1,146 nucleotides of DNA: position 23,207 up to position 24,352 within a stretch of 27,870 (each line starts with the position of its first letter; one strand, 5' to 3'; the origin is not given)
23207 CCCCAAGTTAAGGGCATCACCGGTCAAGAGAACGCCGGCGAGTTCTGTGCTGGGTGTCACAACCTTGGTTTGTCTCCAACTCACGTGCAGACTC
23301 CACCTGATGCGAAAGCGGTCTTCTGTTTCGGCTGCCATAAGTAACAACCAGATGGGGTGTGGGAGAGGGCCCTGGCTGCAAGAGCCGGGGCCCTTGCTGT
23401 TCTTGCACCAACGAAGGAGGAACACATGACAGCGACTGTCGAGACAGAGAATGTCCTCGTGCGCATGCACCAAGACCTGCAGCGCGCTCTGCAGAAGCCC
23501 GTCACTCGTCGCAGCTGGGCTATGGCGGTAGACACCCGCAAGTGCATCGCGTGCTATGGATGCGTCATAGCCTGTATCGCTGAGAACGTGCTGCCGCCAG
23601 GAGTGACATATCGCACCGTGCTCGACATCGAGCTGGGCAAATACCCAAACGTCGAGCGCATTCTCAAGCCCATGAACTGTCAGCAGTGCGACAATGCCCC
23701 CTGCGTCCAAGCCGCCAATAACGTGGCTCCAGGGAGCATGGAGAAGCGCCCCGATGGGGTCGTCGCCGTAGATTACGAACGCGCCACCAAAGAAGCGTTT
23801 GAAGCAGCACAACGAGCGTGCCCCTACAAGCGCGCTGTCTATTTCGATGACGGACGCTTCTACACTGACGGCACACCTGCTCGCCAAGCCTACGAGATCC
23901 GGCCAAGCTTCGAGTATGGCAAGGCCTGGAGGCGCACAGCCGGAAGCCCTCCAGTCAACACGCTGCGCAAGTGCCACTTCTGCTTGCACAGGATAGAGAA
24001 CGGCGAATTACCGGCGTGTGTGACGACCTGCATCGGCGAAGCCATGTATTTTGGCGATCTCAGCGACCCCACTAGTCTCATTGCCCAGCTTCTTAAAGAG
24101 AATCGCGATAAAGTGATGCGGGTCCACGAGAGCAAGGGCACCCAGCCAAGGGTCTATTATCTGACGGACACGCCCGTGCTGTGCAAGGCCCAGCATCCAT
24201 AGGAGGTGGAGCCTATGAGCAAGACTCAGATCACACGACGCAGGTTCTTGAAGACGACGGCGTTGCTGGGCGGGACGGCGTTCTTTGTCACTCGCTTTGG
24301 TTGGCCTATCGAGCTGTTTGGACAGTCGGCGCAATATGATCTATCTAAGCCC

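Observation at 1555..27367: Self-contained 96-heme respiratory supercluster: many quinol-side modules feeding anchor-less terminal enzymes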

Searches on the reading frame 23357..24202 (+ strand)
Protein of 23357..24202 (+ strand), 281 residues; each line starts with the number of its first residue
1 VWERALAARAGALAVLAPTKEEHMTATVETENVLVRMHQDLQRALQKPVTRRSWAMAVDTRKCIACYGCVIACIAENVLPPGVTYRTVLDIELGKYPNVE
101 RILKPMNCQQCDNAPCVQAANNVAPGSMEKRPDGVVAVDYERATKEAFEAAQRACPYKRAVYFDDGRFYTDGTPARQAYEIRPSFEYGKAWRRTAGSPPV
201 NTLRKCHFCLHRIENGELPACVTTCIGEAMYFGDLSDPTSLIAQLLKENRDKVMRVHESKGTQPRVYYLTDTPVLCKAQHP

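Call 8: search_protein_families(library=pfam, proteins=[window:23357-24202:+], max_evalue=0.01)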
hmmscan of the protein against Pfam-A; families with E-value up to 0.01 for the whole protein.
window:23357-24202:+ (281 aa): 3 families
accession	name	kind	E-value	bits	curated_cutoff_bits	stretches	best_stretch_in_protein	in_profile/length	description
PF13247.11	Fer4_11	-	3.3e-20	72.6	26.2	2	201-234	66-99/100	4Fe-4S dicluster domain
PF13237.11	Fer4_10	-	0.0046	17.3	25.5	0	56-119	2-51/53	4Fe-4S dicluster domain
PF12837.12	Fer4_6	-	0.0083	16.5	25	1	57-75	3-21/24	4Fe-4S binding domain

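Call 14: search_protein_families(library=ncbifam, proteins=[window:23357-24202:+], max_evalue=0.001)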
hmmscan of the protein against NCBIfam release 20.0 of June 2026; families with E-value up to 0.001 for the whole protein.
window:23357-24202:+ (281 aa): 15 families
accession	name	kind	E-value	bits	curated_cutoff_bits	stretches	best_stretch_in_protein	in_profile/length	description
NF011569.0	PRK14993.1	equivalog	5.7e-37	127.5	416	2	201-270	154-223/244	tetrathionate reductase subunit TtrB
NF045797.1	DsrO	equivalog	5.7e-33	114.3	200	2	203-269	171-234/235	sulfate reduction electron transfer complex DsrMKJOP subunit DsrO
NF041715.1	arsenate_red_ArrB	equivalog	2.2e-32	112.5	450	2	199-270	157-226/233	arsenate respiratory reductase iron-sulfur subunit ArrB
TIGR03149.1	cyt_nit_nrfC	equivalog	1.5e-28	99.7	377.6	2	44-159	31-141/225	cytochrome c nitrite reductase Fe-S protein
TIGR02951.1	DMSO_dmsB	equivalog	2.1e-20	73.4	214.1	2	57-162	5-114/161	DMSO/selenate family reductase complex B subunit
TIGR03478.1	DMSO_red_II_bet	subfamily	1.4e-19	70.2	480.7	2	200-270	185-254/321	DMSO reductase family type II enzyme, iron-sulfur subunit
NF041782.1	mnquin_red_QrcC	equivalog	1.2e-17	64.3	400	1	54-272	1-228/239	menaquinone reductase iron-sulfur cluster-binding subunit QrcC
NF042979.1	EthbenzDh_ebdB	equivalog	3.6e-16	59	740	2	201-270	208-276/354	ethylbenzene dehydrogenase subunit beta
NF038355.1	FDH3_beta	equivalog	6e-16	59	240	1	57-237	6-166/180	formate dehydrogenase FDH3 subunit beta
NF045715.1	sulf_resp_HmcB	equivalog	3.8e-10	39.4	420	1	183-252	154-215/307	sulfate respiration complex iron-sulfur protein HmcB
NF008134.0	PRK10882.1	equivalog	1.3e-08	34.3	263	1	199-252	168-225/329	hydrogenase 2 operon protein HybA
TIGR01582.1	FDH-beta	equivalog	2e-08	33.7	334.7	1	203-237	150-184/283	formate dehydrogenase subunit beta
TIGR01660.1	narH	equivalog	4.4e-08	32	524.05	0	204-235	241-272/492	nitrate reductase subunit beta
NF007658.0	PRK10330.1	equivalog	2.7e-06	27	260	1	57-157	6-101/181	electron transport protein HydN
NF007382.0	PRK09898.1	equivalog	0.00048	19.7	213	0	103-160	118-171/208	ferredoxin-like protein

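Call 39: search_solved_structures(query=window:23426-24202:+, max_evalue=1e-10, show_alignments=2)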
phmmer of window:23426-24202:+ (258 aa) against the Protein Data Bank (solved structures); distinct sequences matched with E-value up to 1e-10: 9.
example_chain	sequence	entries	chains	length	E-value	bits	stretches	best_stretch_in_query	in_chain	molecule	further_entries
2vpw_B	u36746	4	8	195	6.9e-30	107.5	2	176-247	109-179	NRFC PROTEIN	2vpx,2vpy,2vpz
6cz7_B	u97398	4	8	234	2.5e-26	95.9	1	32-248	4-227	4Fe-4S ferredoxin, iron-sulfur binding domain protein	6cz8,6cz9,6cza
4ydd_B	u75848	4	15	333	1.5e-18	70.3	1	175-247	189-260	DMSO reductase family type II enzyme, iron-sulfur subunit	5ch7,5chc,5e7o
2ivf_B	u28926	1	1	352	9.1e-16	61.3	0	175-247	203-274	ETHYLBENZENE DEHYDROGENASE BETA-SUBUNIT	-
30gj_B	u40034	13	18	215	1.1e-13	54.5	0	175-227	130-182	Formate dehydrogenase, beta subunit, putative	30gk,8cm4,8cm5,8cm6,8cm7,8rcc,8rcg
8rc8_B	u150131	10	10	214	1.1e-13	54.4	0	175-227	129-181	Formate dehydrogenase, beta subunit, putative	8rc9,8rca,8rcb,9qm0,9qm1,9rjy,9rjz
6sdr_B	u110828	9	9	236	1.8e-13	53.7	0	175-227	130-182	Formate dehydrogenase, beta subunit, putative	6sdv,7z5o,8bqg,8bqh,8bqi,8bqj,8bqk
4v4c_B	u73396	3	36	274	1.1e-12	51.2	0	31-135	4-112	Pyrogallol hydroxytransferase small subunit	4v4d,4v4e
1h0h_B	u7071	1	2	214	1.1e-11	47.9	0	178-226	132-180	FORMATE DEHYDROGENASE SUBUNIT BETA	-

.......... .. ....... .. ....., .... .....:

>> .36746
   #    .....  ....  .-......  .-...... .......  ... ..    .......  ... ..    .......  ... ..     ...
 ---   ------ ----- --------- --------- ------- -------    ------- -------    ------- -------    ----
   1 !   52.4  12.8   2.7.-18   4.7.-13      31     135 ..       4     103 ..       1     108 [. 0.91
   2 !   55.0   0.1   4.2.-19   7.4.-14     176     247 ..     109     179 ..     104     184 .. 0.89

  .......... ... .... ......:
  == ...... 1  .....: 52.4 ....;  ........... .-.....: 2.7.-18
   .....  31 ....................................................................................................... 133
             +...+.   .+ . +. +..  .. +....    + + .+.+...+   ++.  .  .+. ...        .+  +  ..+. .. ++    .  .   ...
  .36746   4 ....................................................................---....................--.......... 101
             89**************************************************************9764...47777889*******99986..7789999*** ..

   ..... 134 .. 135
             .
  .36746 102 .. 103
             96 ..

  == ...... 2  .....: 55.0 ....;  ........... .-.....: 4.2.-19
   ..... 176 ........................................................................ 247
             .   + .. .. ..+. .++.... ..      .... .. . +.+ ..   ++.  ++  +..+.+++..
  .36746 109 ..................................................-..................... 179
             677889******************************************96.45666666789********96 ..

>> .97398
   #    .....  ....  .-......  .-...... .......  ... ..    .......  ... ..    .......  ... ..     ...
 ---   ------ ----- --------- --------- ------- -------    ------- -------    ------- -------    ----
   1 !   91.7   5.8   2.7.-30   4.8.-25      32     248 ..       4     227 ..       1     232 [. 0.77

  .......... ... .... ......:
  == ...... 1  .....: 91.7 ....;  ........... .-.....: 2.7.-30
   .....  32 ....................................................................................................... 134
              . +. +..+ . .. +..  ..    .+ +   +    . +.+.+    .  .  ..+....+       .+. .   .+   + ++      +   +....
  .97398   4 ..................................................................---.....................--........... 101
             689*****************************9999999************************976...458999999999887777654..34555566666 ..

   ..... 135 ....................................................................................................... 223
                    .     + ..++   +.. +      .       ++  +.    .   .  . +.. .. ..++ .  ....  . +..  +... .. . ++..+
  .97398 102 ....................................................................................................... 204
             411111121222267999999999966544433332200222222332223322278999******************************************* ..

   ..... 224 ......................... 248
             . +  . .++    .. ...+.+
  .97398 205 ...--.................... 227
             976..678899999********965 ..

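Call 68: find_homologous_proteins(query=window:23426-24202:+, max_evalue=1e-20)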
Query window:23426-24202:+ (258 aa): 2991 proteins with E <= 1e-20 among 3419 candidates; the best 120 are listed.
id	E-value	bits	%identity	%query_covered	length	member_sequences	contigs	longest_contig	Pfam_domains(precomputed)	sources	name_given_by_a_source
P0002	2.0e-176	603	100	100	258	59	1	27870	PF13247.12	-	-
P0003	1.5e-147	508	83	98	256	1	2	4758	PF13247.12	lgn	-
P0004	1.7e-139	482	76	100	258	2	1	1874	PF13247.12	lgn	-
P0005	6.4e-132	457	75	100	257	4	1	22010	PF13247.12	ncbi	-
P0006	1.4e-129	449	74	98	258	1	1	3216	PF13247.12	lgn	-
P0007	1.3e-113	397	64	100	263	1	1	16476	PF13247.12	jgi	-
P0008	8.9e-107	374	62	97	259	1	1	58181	PF13247.12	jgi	jgi:molybdopterin-containing oxidoreductase family iron-sulfur binding subunit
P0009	2.2e-99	350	57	96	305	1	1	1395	PF13247.12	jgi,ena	-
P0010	8.2e-99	348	60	97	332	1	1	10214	PF13247.12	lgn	-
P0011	2.2e-98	347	56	98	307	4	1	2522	PF13247.12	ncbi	-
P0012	4.9e-98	346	54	100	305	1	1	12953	PF13247.12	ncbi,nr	ncbi:MAG: (4Fe-4S)-binding protein [Deltaproteobacteria bacterium]|nr:(4Fe-4S)-binding protein [Delt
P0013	5.2e-98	346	62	93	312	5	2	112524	PF13247.12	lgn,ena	-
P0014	6.6e-98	345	61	93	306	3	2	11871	PF13247.12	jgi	jgi:Fe-S-cluster-containing dehydrogenase component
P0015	1.2e-97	344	60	97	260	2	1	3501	PF13247.12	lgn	-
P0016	1.1e-96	341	58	97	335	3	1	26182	PF13247.12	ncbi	-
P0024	2.0e-95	337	60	94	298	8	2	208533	PF13247.12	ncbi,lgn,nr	ncbi:MAG: 4Fe-4S dicluster domain-containing protein [Armatimonadota bacterium]|nr:4Fe-4S dicluster 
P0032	5.0e-95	336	57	98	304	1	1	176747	PF13247.12,PF12838.13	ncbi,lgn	-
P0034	7.0e-95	335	61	93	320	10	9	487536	PF13247.12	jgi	-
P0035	1.7e-94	334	55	100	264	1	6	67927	PF13247.12,PF12838.13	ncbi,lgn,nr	ncbi:MAG: 4Fe-4S dicluster domain-containing protein [Candidatus Rokubacteria bacterium]|nr:4Fe-4S d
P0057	4.0e-91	323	60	94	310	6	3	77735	PF12797.13,PF13247.12,PF12838.13,PF13237.12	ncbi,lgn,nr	ncbi:Tetrathionate reductase subunit B [bacterium HR10]|nr:Tetrathionate reductase subunit B [bacter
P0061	1.5e-90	321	54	97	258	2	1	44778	PF13247.12,PF13187.12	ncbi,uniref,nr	ncbi:MAG: 4Fe-4S dicluster domain-containing protein [Candidatus Tectomicrobia bacterium]|uniref:4Fe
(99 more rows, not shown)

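Call 70: find_encoding_contigs(protein=P0024, flank=8000, max_places=1)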
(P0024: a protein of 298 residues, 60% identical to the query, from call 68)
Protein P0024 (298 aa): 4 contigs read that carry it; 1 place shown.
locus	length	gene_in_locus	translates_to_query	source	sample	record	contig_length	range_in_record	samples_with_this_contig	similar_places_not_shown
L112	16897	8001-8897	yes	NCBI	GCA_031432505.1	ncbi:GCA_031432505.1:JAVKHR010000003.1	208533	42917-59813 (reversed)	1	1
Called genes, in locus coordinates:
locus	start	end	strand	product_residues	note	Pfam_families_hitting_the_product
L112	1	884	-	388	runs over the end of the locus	PF01855:POR_N, PF17147:PFOR_II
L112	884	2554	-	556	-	PF14691:Fer4_20, PF01266:DAO (weak), PF01494:FAD_binding_3 (weak), PF01593:Amino_oxidase (weak), PF07992:Pyr_redox_2, PF12831:FAD_oxidored (weak), PF13450:NAD_binding_8, PF13738:Pyr_redox_3 (weak), +9 more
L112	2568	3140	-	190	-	PF01558:POR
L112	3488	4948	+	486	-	PF18158:AidB_N, PF02770:Acyl-CoA_dh_M, PF00441:Acyl-CoA_dh_1, PF08028:Acyl-CoA_dh_2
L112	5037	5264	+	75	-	PF27253:AF_1253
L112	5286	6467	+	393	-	PF01656:CbiA (weak), PF02374:ArsA_ATPase, PF10609:ParA (faint), PF13614:AAA_31, PF17886:ArsA_HSP20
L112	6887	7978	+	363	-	PF09699:Paired_CXXCH_1 (faint), PF14522:Cytochrome_C7 (faint), PF13435:Cytochrome_C554 (faint), PF14537:Cytochrom_c3_2 (weak)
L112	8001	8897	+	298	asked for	PF13247:Fer4_11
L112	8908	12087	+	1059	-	PF04879:Molybdop_Fe4S4, PF00384:Molybdopterin, PF01568:Molydop_binding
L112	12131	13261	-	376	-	PF00890:FAD_binding_2 (faint), PF01266:DAO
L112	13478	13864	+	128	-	PF12675:DUF3795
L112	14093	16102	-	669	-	PF00009:GTP_EFTU (faint), PF00350:Dynamin_N (faint), PF01926:MMR_HSR1, PF02421:FeoB_N, PF17910:FeoB_Cyto, PF07670:Gate, PF07664:FeoB_C, PF07670:Gate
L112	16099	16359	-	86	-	PF04023:FeoA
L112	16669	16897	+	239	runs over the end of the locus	-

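Call 71: find_encoding_contigs(protein=P0035, flank=8000, max_places=1)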
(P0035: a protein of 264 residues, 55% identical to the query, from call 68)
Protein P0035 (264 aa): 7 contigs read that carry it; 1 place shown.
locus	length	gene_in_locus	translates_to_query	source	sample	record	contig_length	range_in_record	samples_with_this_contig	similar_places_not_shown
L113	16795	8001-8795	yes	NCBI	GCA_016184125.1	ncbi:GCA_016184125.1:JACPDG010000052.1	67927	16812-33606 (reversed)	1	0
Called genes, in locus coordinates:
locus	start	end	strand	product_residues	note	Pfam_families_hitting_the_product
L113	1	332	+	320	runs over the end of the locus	PF12679:ABC2_membrane_2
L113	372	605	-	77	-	-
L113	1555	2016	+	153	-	PF13247:Fer4_11, PF14697:Fer4_21 (faint), PF00037:Fer4, PF12797:Fer4_2, PF12837:Fer4_6, PF13237:Fer4_10, PF12838:Fer4_7 (weak), PF13187:Fer4_9 (weak)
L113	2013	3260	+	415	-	PF03916:NrfD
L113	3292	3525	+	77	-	-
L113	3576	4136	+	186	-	PF00355:Rieske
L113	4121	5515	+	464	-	PF00033:Cytochrome_B, PF13631:Cytochrom_B_N_2, PF00032:Cytochrom_B_C, PF00034:Cytochrom_C, PF13442:Cytochrome_CBB3, PF02433:FixO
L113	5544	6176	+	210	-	PF00034:Cytochrom_C (weak), PF02433:FixO (faint), PF13442:Cytochrome_CBB3 (faint), PF00034:Cytochrom_C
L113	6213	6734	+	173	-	-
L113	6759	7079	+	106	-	-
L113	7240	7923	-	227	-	PF14537:Cytochrom_c3_2 (faint), PF14522:Cytochrome_C7 (faint)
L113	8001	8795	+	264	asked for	PF12838:Fer4_7 (faint), PF13247:Fer4_11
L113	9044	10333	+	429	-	-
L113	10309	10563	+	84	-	-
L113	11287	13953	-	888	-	PF03699:UPF0182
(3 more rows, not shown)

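Call 72: find_encoding_contigs(protein=P0057, flank=8000, max_places=1)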
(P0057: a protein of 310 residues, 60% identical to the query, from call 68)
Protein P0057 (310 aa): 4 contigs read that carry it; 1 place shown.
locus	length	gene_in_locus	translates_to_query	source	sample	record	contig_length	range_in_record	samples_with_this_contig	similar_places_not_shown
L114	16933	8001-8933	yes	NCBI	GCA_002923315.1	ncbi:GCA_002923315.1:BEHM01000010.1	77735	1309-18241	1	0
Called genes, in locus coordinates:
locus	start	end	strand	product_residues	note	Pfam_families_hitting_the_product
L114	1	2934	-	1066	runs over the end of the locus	PF13620:CarboxypepD_reg, PF13715:CarbopepD_reg_2 (faint), PF25183:OMP_b-brl_4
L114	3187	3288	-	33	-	-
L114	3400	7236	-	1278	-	PF13620:CarboxypepD_reg, PF13715:CarbopepD_reg_2 (faint), PF17210:SdrD_B (weak), PF22904:NOMO1-like_2nd (weak), PF25183:OMP_b-brl_4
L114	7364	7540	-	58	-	-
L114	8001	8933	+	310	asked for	PF12838:Fer4_7 (faint), PF12797:Fer4_2 (weak), PF13237:Fer4_10 (faint), PF13247:Fer4_11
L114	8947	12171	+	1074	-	PF04879:Molybdop_Fe4S4 (weak), PF00384:Molybdopterin, PF01568:Molydop_binding (weak)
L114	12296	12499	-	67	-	PF02803:Thiolase_C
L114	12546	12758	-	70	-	-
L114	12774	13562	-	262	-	PF02585:PIG-L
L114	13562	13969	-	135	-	PF13380:CoA_binding_2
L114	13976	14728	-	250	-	PF02663:FmdE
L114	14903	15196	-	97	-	PF13192:Thioredoxin_3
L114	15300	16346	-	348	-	PF03773:ArsP_1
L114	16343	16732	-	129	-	PF01022:HTH_5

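Call 75: find_encoding_contigs(protein=P0008, flank=8000, max_places=1)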
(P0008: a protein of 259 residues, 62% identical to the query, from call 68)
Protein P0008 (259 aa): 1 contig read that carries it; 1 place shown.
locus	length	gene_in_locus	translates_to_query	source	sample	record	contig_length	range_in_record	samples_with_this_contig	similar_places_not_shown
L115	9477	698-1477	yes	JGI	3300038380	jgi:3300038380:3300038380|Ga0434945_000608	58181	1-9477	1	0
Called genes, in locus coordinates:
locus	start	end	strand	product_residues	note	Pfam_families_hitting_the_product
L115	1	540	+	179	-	?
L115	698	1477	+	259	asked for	PF13247:Fer4_11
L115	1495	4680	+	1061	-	PF04879:Molybdop_Fe4S4 (weak), PF00384:Molybdopterin, PF01568:Molydop_binding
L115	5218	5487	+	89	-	PF15919:HicB_lk_antitox (weak)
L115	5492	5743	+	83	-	PF07927:HicA_toxin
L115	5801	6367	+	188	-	PF12686:DUF3800 (weak)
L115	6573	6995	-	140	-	-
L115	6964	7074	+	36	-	-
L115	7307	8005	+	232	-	PF00106:adh_short, PF13561:adh_short_C2, PF23441:SDR (weak)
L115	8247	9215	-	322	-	PF13276:HTH_21, PF00665:rve, PF13683:rve_3, PF13333:rve_2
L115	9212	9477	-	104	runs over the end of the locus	PF01527:HTH_Tnp_1, PF13518:HTH_28 (weak)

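Call 76: find_encoding_contigs(protein=P0061, flank=8000, max_places=1)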
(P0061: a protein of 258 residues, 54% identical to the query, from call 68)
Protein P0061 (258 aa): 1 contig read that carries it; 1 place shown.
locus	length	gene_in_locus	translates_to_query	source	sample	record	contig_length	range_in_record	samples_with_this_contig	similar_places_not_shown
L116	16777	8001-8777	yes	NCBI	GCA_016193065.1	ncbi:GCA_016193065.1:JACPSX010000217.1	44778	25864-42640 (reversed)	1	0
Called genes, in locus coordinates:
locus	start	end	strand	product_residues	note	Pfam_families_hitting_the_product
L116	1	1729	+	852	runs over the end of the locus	PF00403:HMA, PF00122:E1-E2_ATPase, PF00702:Hydrolase, PF08282:Hydrolase_3 (faint)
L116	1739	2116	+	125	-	PF13473:Cupredoxin_1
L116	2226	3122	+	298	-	PF00892:EamA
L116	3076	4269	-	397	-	PF07690:MFS_1, PF12832:MFS_1_like, PF00083:Sugar_tr, PF07690:MFS_1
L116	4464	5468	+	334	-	PF13379:NMT1_2, PF09084:NMT1, PF12974:Phosphonate-bd, PF16868:NMT1_3 (faint)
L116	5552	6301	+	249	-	PF00528:BPD_transp_1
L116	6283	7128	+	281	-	PF00005:ABC_tran, PF13304:AAA_21 (faint)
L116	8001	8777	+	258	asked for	PF13187:Fer4_9 (faint), PF13247:Fer4_11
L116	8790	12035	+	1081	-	PF04879:Molybdop_Fe4S4 (weak), PF00384:Molybdopterin, PF01568:Molydop_binding (weak)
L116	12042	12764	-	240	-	PF00005:ABC_tran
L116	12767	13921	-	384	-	PF12704:MacB_PCD, PF02687:FtsX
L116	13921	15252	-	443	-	PF12704:MacB_PCD, PF02687:FtsX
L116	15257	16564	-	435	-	PF03239:FTR1, PF10080:FtrD-like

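Call 105: find_encoding_contigs(protein=P0013, flank=7000, max_places=1)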
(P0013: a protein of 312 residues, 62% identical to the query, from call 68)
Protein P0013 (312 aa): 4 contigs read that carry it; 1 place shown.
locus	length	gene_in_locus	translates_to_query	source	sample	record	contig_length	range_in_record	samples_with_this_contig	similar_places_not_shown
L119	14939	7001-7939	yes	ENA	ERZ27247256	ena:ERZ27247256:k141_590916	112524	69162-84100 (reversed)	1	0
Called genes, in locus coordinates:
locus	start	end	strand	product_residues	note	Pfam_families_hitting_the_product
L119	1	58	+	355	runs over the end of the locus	PF01321:Creatinase_N, PF00557:Peptidase_M24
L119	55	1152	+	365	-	PF01321:Creatinase_N, PF00557:Peptidase_M24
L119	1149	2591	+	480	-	PF12890:DHOase (weak), PF01979:Amidohydro_1, PF07969:Amidohydro_3 (weak)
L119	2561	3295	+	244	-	PF00106:adh_short, PF08659:KR, PF23441:SDR (weak), PF13561:adh_short_C2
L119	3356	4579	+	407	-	PF12832:MFS_1_like, PF13347:MFS_2, PF00083:Sugar_tr, PF07690:MFS_1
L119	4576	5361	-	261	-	PF01643:Acyl-ACP_TE, PF13279:4HBT_2 (faint)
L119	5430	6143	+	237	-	PF00106:adh_short, PF08659:KR, PF23441:SDR, PF13561:adh_short_C2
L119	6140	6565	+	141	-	-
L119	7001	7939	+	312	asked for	PF13247:Fer4_11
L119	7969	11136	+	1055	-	PF04879:Molybdop_Fe4S4 (weak), PF00384:Molybdopterin, PF01568:Molydop_binding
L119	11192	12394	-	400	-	PF01321:Creatinase_N, PF00557:Peptidase_M24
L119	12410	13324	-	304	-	PF12911:OppC_N, PF00528:BPD_transp_1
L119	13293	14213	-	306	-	PF19300:BPD_transp_1_N (weak), PF00528:BPD_transp_1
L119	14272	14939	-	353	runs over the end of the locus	PF00496:SBP_bac_5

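Call 106: find_encoding_contigs(protein=P0034, flank=7000, max_places=1)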
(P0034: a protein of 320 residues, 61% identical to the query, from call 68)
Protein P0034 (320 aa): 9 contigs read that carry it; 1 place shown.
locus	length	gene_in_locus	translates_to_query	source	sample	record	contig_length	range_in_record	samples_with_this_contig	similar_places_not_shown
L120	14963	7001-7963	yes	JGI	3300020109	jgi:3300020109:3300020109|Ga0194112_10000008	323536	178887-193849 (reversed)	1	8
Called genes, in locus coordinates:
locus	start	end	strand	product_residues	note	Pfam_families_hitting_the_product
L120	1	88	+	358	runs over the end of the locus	PF00596:Aldolase_II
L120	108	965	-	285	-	PF03264:Cytochrom_NNT (weak), PF14522:Cytochrome_C7 (faint), PF14537:Cytochrom_c3_2 (faint), PF22113:Mtrc-MtrF_II-IV_dom (faint)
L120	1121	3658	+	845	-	PF13185:GAF_2 (weak), PF01590:GAF, PF13185:GAF_2, PF13492:GAF_3, PF07730:HisKA_3, PF13581:HATPase_c_2 (weak), PF02518:HATPase_c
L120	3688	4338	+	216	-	PF00072:Response_reg, PF00196:GerE, PF04545:Sigma70_r4, PF08281:Sigma70_r4_2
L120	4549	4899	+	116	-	-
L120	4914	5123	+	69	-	-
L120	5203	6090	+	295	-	PF22678:Cytochrom_c_NrfB-like (faint), PF14522:Cytochrome_C7 (faint), PF14537:Cytochrom_c3_2 (faint), PF09699:Paired_CXXCH_1 (weak), PF22113:Mtrc-MtrF_II-IV_dom (weak)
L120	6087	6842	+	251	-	PF01292:Ni_hydr_CYTB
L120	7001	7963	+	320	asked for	PF13247:Fer4_11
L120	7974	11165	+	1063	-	PF04879:Molybdop_Fe4S4 (weak), PF00384:Molybdopterin, PF01568:Molydop_binding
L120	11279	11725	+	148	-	PF00355:Rieske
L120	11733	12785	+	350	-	PF00033:Cytochrome_B, PF13631:Cytochrom_B_N_2, PF00032:Cytochrom_B_C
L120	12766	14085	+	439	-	PF09699:Paired_CXXCH_1 (faint), PF14522:Cytochrome_C7 (faint), PF14537:Cytochrom_c3_2 (weak)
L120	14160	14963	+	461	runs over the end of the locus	PF09459:EB_dh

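Call 107: find_encoding_contigs(protein=P0032, flank=7000, max_places=1)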
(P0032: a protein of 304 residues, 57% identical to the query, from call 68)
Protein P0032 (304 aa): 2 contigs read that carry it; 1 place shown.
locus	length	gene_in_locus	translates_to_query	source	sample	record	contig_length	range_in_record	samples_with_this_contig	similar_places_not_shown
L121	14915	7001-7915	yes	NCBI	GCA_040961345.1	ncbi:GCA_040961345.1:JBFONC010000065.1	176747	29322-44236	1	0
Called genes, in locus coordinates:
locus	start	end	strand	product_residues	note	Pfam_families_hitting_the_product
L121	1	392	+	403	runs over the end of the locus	PF00871:Acetate_kinase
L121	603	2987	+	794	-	PF09364:XFP_N, PF03894:XFP, PF09363:XFP_C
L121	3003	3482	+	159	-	PF01980:TrmO_N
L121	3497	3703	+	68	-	-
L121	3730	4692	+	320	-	PF13380:CoA_binding_2, PF00571:CBS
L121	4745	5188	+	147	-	PF02566:OsmC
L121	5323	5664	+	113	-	PF02627:CMD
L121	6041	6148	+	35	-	-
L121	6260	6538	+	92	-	PF11158:DUF2938 (weak)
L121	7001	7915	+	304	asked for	PF12838:Fer4_7 (faint), PF13247:Fer4_11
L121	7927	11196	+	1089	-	PF04879:Molybdop_Fe4S4 (weak), PF00384:Molybdopterin, PF01568:Molydop_binding (weak)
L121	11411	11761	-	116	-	PF00903:Glyoxalase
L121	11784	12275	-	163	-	PF01451:LMWPc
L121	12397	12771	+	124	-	PF01022:HTH_5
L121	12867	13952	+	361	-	PF01758:SBF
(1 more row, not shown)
